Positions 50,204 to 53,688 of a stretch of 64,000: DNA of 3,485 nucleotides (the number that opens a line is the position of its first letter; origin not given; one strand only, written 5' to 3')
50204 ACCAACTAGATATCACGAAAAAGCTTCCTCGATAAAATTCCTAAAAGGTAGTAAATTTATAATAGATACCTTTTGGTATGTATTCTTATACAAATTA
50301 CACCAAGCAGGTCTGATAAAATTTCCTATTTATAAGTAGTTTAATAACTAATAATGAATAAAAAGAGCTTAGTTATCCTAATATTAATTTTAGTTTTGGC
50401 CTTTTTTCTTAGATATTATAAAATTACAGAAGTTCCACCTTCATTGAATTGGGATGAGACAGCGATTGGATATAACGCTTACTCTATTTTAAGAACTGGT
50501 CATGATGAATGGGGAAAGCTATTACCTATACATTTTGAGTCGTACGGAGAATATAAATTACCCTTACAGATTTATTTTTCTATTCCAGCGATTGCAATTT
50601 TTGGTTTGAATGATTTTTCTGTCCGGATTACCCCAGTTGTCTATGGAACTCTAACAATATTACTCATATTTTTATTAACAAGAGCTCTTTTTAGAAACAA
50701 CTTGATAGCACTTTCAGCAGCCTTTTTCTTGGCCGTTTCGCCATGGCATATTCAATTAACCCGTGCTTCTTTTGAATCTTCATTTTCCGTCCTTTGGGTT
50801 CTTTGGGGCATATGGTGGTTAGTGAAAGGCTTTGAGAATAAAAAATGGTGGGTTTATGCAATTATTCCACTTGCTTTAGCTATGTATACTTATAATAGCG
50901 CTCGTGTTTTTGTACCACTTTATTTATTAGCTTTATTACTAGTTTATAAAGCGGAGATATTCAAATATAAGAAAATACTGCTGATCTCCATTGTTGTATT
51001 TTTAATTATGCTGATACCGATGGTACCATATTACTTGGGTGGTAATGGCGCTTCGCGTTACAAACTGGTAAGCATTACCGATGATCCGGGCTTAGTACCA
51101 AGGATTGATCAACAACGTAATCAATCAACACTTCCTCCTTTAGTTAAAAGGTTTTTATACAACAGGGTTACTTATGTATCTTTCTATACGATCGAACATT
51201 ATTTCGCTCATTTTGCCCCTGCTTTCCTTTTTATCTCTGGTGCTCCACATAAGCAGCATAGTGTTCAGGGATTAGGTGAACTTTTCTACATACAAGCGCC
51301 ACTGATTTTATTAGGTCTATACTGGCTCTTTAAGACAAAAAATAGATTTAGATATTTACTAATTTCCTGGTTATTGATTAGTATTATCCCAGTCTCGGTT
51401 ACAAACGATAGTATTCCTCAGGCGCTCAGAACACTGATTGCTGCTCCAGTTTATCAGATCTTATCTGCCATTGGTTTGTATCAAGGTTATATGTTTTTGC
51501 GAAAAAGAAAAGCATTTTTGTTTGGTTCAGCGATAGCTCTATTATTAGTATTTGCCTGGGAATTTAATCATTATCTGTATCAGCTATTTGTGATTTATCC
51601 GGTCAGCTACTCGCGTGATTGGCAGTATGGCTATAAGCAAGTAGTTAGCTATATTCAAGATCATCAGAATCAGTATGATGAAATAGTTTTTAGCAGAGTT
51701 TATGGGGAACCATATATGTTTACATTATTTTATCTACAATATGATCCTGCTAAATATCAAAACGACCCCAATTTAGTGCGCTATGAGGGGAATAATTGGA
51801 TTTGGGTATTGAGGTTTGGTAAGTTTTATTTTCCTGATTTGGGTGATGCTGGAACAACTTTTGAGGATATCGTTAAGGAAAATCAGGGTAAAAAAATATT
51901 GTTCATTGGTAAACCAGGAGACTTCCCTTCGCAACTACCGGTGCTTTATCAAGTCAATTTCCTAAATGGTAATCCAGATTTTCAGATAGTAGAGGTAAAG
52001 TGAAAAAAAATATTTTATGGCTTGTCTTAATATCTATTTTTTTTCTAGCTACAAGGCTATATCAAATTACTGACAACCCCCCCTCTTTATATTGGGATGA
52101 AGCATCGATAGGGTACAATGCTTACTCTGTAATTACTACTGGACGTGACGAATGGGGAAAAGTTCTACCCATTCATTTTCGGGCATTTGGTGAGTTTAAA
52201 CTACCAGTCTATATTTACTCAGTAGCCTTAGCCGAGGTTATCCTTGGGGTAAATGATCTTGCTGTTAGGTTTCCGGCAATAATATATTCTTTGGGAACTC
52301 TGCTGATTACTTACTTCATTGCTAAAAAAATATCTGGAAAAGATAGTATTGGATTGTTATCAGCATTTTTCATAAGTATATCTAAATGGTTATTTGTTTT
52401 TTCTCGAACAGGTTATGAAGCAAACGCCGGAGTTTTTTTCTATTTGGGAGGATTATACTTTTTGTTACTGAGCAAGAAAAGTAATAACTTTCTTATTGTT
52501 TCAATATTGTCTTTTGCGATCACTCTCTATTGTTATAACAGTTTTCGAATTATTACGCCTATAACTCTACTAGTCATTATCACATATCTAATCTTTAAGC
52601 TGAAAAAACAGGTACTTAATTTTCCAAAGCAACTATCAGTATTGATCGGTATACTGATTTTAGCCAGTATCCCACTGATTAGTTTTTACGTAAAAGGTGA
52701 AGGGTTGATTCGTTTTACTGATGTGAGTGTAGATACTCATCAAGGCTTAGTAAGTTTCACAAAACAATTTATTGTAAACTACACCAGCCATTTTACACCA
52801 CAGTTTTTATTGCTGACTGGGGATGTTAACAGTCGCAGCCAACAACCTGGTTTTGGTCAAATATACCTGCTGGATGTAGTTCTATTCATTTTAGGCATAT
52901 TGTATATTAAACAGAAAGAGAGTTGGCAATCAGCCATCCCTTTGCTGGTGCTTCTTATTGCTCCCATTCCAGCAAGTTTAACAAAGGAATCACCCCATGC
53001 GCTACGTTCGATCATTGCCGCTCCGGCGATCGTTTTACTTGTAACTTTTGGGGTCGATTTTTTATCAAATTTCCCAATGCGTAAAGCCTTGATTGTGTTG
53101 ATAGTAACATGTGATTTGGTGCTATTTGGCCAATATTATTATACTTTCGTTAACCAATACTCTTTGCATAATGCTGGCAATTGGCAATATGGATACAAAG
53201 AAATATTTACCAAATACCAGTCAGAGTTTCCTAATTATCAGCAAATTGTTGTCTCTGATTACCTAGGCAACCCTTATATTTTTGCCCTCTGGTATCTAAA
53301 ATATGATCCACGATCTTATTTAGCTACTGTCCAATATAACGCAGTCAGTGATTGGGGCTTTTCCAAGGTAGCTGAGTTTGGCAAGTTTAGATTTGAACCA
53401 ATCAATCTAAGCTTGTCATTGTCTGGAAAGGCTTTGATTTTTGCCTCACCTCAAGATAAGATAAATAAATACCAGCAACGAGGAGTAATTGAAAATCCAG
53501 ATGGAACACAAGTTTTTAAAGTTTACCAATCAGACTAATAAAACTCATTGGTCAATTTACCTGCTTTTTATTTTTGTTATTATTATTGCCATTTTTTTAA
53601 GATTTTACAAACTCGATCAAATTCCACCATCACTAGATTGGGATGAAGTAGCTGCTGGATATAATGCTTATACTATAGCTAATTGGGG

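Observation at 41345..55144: Five ArnT/PMT-like (family A) paralogs, three in direct tandem, each flanked by GT2 donor synthases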

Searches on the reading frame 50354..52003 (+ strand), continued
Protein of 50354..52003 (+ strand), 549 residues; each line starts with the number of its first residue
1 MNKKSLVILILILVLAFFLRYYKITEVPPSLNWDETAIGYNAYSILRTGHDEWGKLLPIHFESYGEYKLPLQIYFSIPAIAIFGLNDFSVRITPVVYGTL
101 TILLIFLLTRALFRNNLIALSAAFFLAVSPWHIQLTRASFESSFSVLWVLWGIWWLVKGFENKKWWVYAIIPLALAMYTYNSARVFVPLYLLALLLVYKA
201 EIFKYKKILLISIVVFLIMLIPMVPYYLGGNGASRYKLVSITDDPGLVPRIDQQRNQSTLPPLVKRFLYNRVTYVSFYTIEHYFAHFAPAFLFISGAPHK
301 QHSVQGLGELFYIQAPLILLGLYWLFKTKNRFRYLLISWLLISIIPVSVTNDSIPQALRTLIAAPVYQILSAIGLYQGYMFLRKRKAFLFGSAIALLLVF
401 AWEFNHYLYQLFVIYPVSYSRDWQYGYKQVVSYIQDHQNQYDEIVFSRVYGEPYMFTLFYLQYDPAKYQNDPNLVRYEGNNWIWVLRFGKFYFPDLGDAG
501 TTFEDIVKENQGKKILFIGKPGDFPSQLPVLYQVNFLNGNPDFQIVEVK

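Call 19: find_encoding_contigs(protein=P0035, flank=10000, max_places=2)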
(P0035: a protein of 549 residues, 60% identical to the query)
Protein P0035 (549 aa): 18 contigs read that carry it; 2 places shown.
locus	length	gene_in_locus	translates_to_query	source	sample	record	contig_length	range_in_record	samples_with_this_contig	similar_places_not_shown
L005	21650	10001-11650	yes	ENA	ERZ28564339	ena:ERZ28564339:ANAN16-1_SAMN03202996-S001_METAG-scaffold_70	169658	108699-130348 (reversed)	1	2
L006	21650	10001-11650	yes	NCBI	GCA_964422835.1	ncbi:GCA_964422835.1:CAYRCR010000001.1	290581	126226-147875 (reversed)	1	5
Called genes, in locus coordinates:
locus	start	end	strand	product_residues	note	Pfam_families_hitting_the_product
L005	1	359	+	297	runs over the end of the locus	PF00535:Glycos_transf_2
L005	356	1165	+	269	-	PF00535:Glycos_transf_2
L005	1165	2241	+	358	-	PF00534:Glycos_transf_1, PF13692:Glyco_trans_1_4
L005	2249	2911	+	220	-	-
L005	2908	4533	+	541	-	-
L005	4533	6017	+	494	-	PF13231:PMT_2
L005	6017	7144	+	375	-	-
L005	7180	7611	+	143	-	-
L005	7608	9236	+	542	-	PF13231:PMT_2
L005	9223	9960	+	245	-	PF00535:Glycos_transf_2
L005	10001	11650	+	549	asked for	PF02366:PMT, PF13231:PMT_2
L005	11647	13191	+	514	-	PF02366:PMT (weak), PF13231:PMT_2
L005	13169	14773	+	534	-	PF02516:STT3 (weak), PF13231:PMT_2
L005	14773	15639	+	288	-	PF00535:Glycos_transf_2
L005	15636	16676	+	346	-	PF13439:Glyco_transf_4, PF00534:Glycos_transf_1, PF13692:Glyco_trans_1_4, PF20706:GT4-conflict (weak)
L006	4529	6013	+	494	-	PF13231:PMT_2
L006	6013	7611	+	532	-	PF13231:PMT_2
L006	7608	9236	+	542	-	PF13231:PMT_2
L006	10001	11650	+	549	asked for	PF02366:PMT, PF13231:PMT_2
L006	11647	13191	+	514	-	PF02366:PMT (weak), PF13231:PMT_2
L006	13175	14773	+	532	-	PF02516:STT3 (weak), PF13231:PMT_2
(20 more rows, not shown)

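Call 32: predict_structure(alignment_id=A3)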
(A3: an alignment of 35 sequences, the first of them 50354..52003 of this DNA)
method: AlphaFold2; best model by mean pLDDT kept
length: 549 residues; sequences in the alignment: 35
mean_pLDDT: 89.0   pTM: 0.88
mean pLDDT of the five models: 89.0, 88.8, 87.9, 87.7, 85.8
residues with pLDDT >= 90: 334; 70-90: 179; 50-70: 32; < 50: 4
segments of 3 or more residues with pLDDT < 50: 353-355
pLDDT, mean of each block of 10 residues (from residue 1): 93 95 85 89 96 87 70 91 94 90 97 96 95 72 89 97 96 91 90 95 95 94 77 65 77 87 86 86 88 79 80 95 94 96 88 58 94 96 90 92 93 89 90 97 94 93 96 84 86 89 92 95 91 91 92
secondary structure, 60 per line:
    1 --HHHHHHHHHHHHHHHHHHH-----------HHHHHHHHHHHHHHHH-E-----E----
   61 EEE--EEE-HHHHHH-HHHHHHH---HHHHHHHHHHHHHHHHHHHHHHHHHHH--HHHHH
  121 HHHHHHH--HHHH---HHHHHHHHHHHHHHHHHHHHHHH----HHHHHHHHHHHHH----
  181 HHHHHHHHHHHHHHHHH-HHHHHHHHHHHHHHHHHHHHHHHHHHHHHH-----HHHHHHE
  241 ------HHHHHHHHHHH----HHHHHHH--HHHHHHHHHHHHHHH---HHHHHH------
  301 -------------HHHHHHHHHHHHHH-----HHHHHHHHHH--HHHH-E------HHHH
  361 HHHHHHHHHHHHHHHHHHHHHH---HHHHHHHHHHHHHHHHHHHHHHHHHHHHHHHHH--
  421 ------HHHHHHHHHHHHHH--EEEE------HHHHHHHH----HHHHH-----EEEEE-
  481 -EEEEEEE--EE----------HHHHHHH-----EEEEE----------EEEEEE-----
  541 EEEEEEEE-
elements in order: H3-21 H33-48 E61-63 E66-68 H70-75 H77-83 H87-113 H116-127 H130-133 H137-159 H164-176 H181-197 H199-228 H234-239 H247-257 H262-268 H271-285 H289-294 H314-327 H333-342 H345-348 H357-382 H386-418 H427-440 E443-446 H453-460 H465-469 E475-479 E482-488 H503-509 E515-519 E530-535 E541-548

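Call 34: fold_search(model_id=the predicted structure, library=pdb)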
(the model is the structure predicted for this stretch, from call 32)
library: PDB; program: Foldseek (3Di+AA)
matches with E <= 10: 239; with E <= 0.001: 25
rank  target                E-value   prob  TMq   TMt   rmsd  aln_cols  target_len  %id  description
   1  7e9s_A                3.9e-09  1.00  0.52  0.35  12.1       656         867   14  Archaeal oligosaccharyltransferase AglB from Archaeoglobus fulgidus in complex with an inhibitory peptide and a dolich (released 2021-09-08)
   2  8b6l_I                8.5e-09  1.00  0.52  0.43  11.8       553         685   14  Subtomogram average of the human Sec61-TRAP-OSTA-translocon (released 2022-12-07)
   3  3wak                  1.6e-08  1.00  0.52  0.35  12.1       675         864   14  Crystal structure of the Archaeoglobus fulgidus oligosaccharyltransferase (O29867_ARCFU) in the apo form (released 2013-10-30)
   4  3waj                  1.8e-08  1.00  0.50  0.36  12.1       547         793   16  Crystal structure of the Archaeoglobus fulgidus oligosaccharyltransferase (O29867_ARCFU) complex with Zn and sulfate (released 2013-10-30)
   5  9n9j_I                3.9e-08  1.00  0.51  0.41  12.2       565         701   15  Structure of a GRP94 folding intermediate engaged with a CCDC134- and FKBP11-bound secretory translocon (released 2025-11-19)
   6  6s7o_A                6.1e-08  1.00  0.51  0.44  11.9       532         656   14  Cryo-EM structure of human oligosaccharyltransferase complex OST-A (released 2019-12-18)
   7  5f15                  6.1e-08  1.00  0.50  0.50   9.8       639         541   13  Crystal Structure of ArnT from Cupriavidus metallidurans bound to Undecaprenyl phosphate (released 2016-02-17)
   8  6gxc_A                1.3e-07  1.00  0.51  0.41  13.5       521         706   13  Bacterial oligosaccharyltransferase PglB in complex with an inhibitory peptide and a reactive lipid-linked oligosaccha (released 2018-11-14)
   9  8pn9_A                2.8e-07  1.00  0.55  0.47  12.1       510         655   14  Structure of human oligosaccharyltransferase OST-A complex bound to NGI-1 (released 2024-05-08)
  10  5ogl_A                6.0e-07  1.00  0.50  0.41  13.5       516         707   13  Structure of bacterial oligosaccharyltransferase PglB in complex with an acceptor peptide and an lipid-linked oligosac (released 2017-10-25)
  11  5ezm                  8.1e-07  1.00  0.51  0.52  11.0       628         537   12  Crystal Structure of ArnT from Cupriavidus metallidurans in the apo state (released 2016-02-17)
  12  8agb_A                1.4e-06  1.00  0.46  0.40  12.7       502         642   13  Structure of yeast oligosaccharylransferase complex with lipid-linked oligosaccharide bound (released 2022-12-07)
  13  8agc_A                1.6e-06  1.00  0.50  0.41  13.4       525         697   12  Structure of yeast oligosaccharylransferase complex with lipid-linked oligosaccharide and non-acceptor peptide bound (released 2022-12-07)
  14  7oci_F                2.8e-06  1.00  0.52  0.46  11.6       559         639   12  Cryo-EM structure of yeast Ost6p containing oligosaccharyltransferase complex (released 2022-02-16)
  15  6ezn_F                3.6e-06  1.00  0.49  0.43  12.9       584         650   12  Cryo-EM structure of the yeast oligosaccharyltransferase (OST) complex (released 2018-01-17)
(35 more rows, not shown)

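Call 57: find_related_loci(query=A3, collection=genome_contigs, flank=10000)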
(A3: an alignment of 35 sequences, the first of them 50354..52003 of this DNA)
Query A3 (549 aa) in genome_contigs; peptide patterns used: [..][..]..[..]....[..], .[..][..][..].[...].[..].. (x = any residue, [..] = any of these).
179 stretches matched a pattern; 155 encode a relative of the query (tblastn E <= 1e-3); the best 80 are kept; 80 distinct loci.
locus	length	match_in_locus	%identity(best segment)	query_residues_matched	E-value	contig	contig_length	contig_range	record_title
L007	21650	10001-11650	65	1-549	0e+0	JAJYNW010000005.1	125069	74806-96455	MAG: bacterium isolate DBS2-4.bin98 NODE_175_length_125069_cov_2.79015, whole genome shotgun sequence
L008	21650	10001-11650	62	1-549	0e+0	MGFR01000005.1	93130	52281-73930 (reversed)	MAG: Candidatus Woesebacteria bacterium RBG_13_46_13 RBG_13_scaffold_25, whole genome shotgun sequence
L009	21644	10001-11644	59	1-547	0e+0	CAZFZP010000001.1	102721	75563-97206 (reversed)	MAG TPA_asm: uncultured Gammaproteobacteria bacterium isolate SRP050083_co3_227 genome assembly, contig: NODE_63_length_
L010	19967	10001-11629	63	7-549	0e+0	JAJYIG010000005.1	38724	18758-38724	MAG: bacterium isolate DBS2-1.bin114 NODE_1746_length_38724_cov_3.900355, whole genome shotgun sequence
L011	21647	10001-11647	62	1-549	0e+0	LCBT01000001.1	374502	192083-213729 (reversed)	MAG: Candidatus Daviesbacteria bacterium GW2011_GWA1_41_61 UU73_C0001, whole genome shotgun sequence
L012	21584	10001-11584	62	20-547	0e+0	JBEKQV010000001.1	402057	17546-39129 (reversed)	MAG: Candidatus Microgenomates bacterium isolate SPRUCE 496 SPRUCE_496_1, whole genome shotgun sequence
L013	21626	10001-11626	61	7-547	0e+0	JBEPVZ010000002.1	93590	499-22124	MAG: Candidatus Daviesbacteria bacterium isolate 22E.vamb.044 NODE_185_length_93590_cov_6.827188, whole genome shotgun s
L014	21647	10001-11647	60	1-549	0e+0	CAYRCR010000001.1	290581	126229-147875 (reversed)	MAG TPA_asm: uncultured Gammaproteobacteria bacterium isolate SRP050083_co1_366 genome assembly, contig: NODE_3_length_2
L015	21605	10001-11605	59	16-549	0e+0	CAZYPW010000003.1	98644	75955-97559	MAG TPA_asm: uncultured Gammaproteobacteria bacterium isolate binchicken_co38_269 genome assembly, contig: NODE_541_leng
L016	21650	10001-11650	59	1-549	0e+0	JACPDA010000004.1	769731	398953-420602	MAG: Candidatus Daviesbacteria bacterium isolate NC_groundwater_297_Ag_B-0.1um_41_14 S7_GD2017_3_B1_scaffold_1, whole ge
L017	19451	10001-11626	59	9-549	0e+0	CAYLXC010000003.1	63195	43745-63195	MAG TPA_asm: uncultured Gammaproteobacteria bacterium isolate SRP178908_co2_35 genome assembly, contig: NODE_89_length_6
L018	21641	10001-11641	60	4-549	0e+0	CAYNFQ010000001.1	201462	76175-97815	MAG TPA_asm: uncultured Gammaproteobacteria bacterium isolate binchicken_co110_279 genome assembly, contig: NODE_160_len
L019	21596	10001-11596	59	19-549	0e+0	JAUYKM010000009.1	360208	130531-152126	MAG: Candidatus Daviesbacteria bacterium isolate C24_metabat.bin.195_sub C24_k141_65138, whole genome shotgun sequence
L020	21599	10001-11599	62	17-549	0e+0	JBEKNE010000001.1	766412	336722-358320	MAG: Candidatus Microgenomates bacterium isolate SPRUCE 40 SPRUCE_40_1, whole genome shotgun sequence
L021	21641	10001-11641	59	4-549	0e+0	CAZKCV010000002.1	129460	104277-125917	MAG TPA_asm: uncultured Gammaproteobacteria bacterium isolate binchicken_co251_142 genome assembly, contig: NODE_217_len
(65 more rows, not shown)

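Call 63: search_protein_representatives(alignment_id=A2)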
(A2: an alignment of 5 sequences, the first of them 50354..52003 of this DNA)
Query: 5 sequences, 541 profile positions. Proteins with E-value up to 0.001 (for the whole library): 39009; up to 1e-10: 15334; up to 1e-30: 6028. The best 150 are listed.
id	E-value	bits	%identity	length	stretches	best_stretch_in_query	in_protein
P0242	8.6e-164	562.7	-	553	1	7-538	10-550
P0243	2.0e-157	541.7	-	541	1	9-540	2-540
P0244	4.7e-149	514.1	-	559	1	3-539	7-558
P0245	6.0e-146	503.8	-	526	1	1-539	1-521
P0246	1.3e-143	496.1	-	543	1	9-538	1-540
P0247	3.0e-142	491.6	-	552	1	1-541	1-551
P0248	6.0e-142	490.6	-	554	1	7-539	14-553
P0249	2.4e-138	478.7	-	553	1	4-532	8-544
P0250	2.1e-137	475.6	-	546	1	7-540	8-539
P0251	6.3e-136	470.8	-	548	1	3-539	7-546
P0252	1.1e-135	469.9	-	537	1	3-539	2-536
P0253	1.2e-135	469.8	-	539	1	1-540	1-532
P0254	2.1e-135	469.0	-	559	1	6-540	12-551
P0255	4.2e-135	468.0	-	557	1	3-537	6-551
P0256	1.4e-134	466.3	-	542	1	4-539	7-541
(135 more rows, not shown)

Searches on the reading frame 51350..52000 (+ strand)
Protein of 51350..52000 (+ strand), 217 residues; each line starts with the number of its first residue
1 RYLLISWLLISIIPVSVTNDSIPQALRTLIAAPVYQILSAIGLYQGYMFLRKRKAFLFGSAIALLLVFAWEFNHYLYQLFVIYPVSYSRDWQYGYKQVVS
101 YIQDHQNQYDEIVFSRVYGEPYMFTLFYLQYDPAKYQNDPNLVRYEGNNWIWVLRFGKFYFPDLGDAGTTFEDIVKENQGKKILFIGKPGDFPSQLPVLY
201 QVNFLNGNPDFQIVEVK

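Call 68: search_solved_structures(query=A6, max_evalue=10, show_alignments=5)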
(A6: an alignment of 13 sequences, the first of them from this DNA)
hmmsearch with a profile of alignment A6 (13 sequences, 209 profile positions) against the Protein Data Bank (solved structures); distinct sequences matched with E-value up to 10: 0.

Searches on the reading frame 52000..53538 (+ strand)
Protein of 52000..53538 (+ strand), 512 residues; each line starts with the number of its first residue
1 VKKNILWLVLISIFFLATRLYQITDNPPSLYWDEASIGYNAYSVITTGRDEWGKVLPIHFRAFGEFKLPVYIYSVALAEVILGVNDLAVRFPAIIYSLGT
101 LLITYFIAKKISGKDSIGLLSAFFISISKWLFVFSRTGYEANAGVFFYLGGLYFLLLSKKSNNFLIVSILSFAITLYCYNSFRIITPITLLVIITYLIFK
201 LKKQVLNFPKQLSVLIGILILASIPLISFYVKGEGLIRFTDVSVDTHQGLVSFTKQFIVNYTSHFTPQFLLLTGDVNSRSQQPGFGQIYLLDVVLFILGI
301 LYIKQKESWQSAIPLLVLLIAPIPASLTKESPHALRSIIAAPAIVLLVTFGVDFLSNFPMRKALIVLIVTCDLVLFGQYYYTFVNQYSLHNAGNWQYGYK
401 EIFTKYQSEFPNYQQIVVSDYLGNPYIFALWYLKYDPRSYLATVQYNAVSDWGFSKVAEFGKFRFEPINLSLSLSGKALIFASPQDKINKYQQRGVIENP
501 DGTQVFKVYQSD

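Call 5: search_protein_families(library=pfam, proteins=[window:52000-53538:+], max_evalue=0.01)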
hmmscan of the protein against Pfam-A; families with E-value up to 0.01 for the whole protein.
window:52000-53538:+ (512 aa): 2 families
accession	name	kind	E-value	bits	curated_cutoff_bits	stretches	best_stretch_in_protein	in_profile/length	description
PF13231.12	PMT_2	-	9.5e-08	32.8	26.1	1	69-223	4-155/160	Dolichyl-phosphate-mannose-protein mannosyltransferase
PF02366.24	PMT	-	0.00037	20.6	22.7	1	11-226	3-230/245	Dolichyl-phosphate-mannose-protein mannosyltransferase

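Call 8: search_protein_families(library=ncbifam, proteins=[window:52000-53538:+], max_evalue=0.01)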
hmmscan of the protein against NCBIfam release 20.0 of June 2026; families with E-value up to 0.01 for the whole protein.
window:52000-53538:+ (512 aa): 0 families
